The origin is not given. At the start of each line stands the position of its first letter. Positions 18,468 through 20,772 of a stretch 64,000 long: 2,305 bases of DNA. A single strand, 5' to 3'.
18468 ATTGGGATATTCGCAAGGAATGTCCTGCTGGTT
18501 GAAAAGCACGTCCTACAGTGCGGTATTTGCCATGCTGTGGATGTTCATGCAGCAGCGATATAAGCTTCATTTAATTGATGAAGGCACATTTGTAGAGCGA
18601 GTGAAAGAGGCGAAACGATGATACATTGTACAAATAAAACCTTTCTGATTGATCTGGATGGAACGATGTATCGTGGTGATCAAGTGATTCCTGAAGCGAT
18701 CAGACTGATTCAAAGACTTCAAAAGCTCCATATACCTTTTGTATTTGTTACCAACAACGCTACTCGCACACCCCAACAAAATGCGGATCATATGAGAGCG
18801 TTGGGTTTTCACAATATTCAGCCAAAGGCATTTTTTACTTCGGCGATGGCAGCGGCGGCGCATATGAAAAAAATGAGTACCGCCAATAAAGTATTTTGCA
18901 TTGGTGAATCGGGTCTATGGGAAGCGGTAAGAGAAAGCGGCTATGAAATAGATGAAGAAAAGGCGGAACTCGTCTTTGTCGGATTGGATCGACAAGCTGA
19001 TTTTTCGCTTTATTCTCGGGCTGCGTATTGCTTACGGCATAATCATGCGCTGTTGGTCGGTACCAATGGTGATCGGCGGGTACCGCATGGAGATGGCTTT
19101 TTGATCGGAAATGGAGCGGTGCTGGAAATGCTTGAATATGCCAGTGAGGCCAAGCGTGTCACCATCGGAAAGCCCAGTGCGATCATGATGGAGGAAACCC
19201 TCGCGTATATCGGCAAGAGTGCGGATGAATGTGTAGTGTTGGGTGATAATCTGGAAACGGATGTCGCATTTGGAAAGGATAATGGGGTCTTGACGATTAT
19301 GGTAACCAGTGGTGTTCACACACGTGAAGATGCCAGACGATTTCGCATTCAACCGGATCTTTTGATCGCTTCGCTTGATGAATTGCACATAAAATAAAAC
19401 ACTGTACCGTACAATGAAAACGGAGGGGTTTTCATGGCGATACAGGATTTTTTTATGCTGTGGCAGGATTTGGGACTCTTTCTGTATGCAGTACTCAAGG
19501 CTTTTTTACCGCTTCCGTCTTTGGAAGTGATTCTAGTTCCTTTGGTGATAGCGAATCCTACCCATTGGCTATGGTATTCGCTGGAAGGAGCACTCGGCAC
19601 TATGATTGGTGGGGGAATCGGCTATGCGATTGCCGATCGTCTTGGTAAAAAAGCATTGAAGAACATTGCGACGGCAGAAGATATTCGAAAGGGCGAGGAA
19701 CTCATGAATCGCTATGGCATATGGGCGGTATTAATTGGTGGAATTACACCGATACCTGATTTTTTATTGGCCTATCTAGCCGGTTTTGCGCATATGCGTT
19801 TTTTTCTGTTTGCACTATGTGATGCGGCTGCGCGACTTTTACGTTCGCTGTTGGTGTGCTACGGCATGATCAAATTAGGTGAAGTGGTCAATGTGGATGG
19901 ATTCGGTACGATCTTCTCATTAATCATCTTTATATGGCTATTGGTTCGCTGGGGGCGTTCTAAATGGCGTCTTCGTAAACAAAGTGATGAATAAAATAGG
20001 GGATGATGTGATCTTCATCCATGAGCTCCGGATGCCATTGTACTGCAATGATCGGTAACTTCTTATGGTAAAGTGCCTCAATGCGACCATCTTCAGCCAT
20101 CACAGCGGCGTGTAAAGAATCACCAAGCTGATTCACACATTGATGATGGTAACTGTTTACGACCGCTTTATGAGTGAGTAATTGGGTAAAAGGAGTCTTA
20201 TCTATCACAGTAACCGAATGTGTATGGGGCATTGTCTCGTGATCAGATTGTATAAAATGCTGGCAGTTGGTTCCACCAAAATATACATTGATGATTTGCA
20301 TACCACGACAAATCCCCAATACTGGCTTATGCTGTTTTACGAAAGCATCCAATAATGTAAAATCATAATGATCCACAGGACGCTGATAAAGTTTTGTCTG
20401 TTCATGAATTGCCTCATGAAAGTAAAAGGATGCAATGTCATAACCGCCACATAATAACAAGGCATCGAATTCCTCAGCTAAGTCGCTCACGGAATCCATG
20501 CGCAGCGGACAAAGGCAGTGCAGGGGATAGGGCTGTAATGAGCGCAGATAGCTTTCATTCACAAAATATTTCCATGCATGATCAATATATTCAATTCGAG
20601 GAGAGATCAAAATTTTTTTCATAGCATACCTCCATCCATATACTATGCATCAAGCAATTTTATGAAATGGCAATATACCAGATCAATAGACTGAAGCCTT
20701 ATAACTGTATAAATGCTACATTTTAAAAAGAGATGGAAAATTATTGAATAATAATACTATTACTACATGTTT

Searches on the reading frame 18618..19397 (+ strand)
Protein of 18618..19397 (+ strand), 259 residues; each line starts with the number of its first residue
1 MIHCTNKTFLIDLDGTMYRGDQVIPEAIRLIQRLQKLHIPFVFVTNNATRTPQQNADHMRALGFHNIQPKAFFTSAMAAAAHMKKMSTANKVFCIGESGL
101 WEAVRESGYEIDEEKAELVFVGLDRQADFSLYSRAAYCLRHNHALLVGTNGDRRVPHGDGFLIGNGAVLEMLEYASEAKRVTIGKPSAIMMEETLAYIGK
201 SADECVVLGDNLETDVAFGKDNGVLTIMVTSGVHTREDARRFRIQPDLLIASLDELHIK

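Call 46: list_cluster_members(proteins=[L043:10797-11558:-, L043:9664-10323:+, L038:1735-2517:-, L038:519-1199:+, L034:1104-1862:+, L034:1892-2407:+, window:18618-19397:+, window:19960-20622:-])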
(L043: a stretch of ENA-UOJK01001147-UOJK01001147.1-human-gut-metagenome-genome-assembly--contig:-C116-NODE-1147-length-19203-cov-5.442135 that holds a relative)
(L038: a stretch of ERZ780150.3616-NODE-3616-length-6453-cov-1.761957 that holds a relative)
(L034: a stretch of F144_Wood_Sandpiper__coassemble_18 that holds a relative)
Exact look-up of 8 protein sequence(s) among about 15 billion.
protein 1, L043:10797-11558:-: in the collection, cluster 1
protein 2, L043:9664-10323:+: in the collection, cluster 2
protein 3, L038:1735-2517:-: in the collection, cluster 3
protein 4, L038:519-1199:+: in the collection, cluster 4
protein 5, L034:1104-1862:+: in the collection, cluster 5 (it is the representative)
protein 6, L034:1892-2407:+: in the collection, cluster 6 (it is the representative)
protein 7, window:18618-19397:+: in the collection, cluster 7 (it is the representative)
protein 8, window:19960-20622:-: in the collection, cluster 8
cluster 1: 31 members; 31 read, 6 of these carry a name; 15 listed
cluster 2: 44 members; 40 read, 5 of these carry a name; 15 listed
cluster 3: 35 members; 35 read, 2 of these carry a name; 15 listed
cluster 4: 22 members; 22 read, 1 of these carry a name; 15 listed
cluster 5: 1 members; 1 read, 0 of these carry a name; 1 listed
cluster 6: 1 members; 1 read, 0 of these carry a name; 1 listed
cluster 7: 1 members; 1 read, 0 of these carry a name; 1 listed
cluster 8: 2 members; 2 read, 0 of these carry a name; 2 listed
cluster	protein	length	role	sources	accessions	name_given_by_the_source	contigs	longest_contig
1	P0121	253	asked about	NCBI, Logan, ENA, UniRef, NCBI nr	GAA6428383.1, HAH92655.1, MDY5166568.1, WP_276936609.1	HAD-IIA family hydrolase [Dielma fastidiosa] | HAD-IIA family hydrolase n=1 Tax=Dielma fastidiosa TaxID=1034346 RepID=A0AB35UHN7_9FIRM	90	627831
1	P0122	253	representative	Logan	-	-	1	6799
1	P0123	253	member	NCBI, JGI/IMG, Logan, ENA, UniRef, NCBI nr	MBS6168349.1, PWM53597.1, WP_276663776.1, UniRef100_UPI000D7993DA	HAD-IIA family hydrolase [Dielma fastidiosa] | HAD-IIA family hydrolase n=1 Tax=Dielma fastidiosa TaxID=1034346 RepID=UPI000D7993DA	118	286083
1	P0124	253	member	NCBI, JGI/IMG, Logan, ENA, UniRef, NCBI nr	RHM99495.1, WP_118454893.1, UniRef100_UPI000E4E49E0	HAD-IIA family hydrolase [Dielma fastidiosa] | HAD-IIA family hydrolase n=1 Tax=Dielma fastidiosa TaxID=1034346 RepID=UPI000E4E49E0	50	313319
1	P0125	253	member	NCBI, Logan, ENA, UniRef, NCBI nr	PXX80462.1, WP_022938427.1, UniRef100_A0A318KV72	HAD-IIA family hydrolase [Dielma fastidiosa] | 4-nitrophenyl phosphatase n=1 Tax=Dielma fastidiosa TaxID=1034346 RepID=A0A318KV72_9FIRM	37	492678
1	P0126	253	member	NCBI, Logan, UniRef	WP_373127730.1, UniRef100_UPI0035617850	HAD-IIA family hydrolase [Dielma fastidiosa] | HAD-IIA family hydrolase n=1 Tax=Dielma fastidiosa TaxID=1034346 RepID=UPI0035617850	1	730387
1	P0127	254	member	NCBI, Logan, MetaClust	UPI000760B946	status=active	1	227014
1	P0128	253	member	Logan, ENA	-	-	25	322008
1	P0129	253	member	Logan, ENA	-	-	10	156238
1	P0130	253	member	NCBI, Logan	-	-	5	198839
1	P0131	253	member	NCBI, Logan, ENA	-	-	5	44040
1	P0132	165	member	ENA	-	-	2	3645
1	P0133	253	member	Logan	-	-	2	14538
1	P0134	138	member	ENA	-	-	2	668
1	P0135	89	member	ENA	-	-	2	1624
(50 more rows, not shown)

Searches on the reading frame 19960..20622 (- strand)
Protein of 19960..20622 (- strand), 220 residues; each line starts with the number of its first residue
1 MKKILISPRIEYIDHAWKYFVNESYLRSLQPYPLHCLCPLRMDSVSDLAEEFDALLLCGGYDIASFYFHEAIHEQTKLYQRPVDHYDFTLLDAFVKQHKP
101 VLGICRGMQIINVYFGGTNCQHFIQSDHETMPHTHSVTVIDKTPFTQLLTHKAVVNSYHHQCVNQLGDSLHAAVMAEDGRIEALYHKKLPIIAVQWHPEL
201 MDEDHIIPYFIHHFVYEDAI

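Call 13: find_encoding_contigs(protein=window:19960-20622:-, flank=3000, max_places=10)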
Protein window:19960-20622:- (220 aa): 15 contigs read that carry it; 10 places shown.
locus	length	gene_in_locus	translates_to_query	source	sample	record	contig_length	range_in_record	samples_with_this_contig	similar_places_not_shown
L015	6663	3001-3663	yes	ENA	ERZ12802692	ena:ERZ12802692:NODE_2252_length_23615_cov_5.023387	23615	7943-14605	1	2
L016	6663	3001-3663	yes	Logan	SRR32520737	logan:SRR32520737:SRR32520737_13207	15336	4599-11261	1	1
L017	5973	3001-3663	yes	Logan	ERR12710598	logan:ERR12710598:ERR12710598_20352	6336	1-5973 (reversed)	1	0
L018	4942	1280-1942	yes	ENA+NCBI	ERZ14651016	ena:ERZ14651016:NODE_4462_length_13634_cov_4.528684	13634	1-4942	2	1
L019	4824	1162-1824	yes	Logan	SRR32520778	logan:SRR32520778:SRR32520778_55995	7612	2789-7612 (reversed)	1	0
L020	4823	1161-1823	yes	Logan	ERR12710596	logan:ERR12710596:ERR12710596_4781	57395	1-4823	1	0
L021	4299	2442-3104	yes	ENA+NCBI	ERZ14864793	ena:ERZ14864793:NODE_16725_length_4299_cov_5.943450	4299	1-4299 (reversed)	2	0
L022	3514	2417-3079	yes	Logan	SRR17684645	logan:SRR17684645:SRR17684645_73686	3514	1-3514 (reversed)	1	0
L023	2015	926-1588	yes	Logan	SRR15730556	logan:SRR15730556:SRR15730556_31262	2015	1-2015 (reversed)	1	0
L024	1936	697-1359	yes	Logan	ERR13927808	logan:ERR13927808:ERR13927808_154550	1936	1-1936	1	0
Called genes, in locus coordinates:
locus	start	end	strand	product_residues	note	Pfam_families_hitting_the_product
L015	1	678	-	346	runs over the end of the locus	PF04237:YjbR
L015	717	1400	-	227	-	PF01863:YgjP-like, PF10263:SprT-like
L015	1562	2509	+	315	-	PF04055:Radical_SAM, PF16199:Radical_SAM_C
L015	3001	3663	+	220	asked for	PF07722:Peptidase_C26, PF01174:SNO (faint), PF00117:GATase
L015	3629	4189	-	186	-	PF09335:VTT_dom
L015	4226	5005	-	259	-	PF00702:Hydrolase, PF13344:Hydrolase_6, PF13242:Hydrolase_like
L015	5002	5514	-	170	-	-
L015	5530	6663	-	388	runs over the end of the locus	PF03825:Nuc_H_symport (weak), PF07690:MFS_1, PF12832:MFS_1_like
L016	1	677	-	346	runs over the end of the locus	PF04237:YjbR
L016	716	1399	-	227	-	PF01863:YgjP-like, PF10263:SprT-like (weak)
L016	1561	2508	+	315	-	PF04055:Radical_SAM, PF16199:Radical_SAM_C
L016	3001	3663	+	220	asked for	PF07722:Peptidase_C26, PF01174:SNO (faint), PF00117:GATase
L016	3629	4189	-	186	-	PF09335:VTT_dom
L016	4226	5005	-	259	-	PF00702:Hydrolase, PF13344:Hydrolase_6, PF13242:Hydrolase_like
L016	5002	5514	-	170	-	-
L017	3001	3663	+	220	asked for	PF07722:Peptidase_C26, PF01174:SNO (faint), PF00117:GATase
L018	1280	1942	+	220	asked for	PF07722:Peptidase_C26, PF01174:SNO (faint), PF00117:GATase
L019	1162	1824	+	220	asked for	PF07722:Peptidase_C26, PF01174:SNO (faint), PF00117:GATase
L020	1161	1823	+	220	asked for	PF07722:Peptidase_C26, PF01174:SNO (faint), PF00117:GATase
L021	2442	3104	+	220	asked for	PF07722:Peptidase_C26, PF01174:SNO (faint), PF00117:GATase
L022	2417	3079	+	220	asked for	PF07722:Peptidase_C26, PF01174:SNO (faint), PF00117:GATase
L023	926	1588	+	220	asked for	PF07722:Peptidase_C26, PF01174:SNO (faint), PF00117:GATase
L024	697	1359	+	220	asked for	PF07722:Peptidase_C26, PF01174:SNO (faint), PF00117:GATase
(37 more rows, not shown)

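Call 64: search_protein_families(library=pfam, proteins=[window:19960-20622:-], max_evalue=0.001)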
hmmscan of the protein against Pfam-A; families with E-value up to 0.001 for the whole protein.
window:19960-20622:- (220 aa): 3 families
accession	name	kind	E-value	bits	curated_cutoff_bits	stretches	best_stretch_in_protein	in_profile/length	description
PF07722.19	Peptidase_C26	-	7.1e-39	134.3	20.5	1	41-199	48-219/219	Peptidase C26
PF00117.34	GATase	-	2.4e-17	63.7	22.8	1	89-203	63-176/190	Glutamine amidotransferase class-I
PF01174.25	SNO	-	9.7e-06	26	27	1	51-215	33-187/188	SNO glutamine amidotransferase family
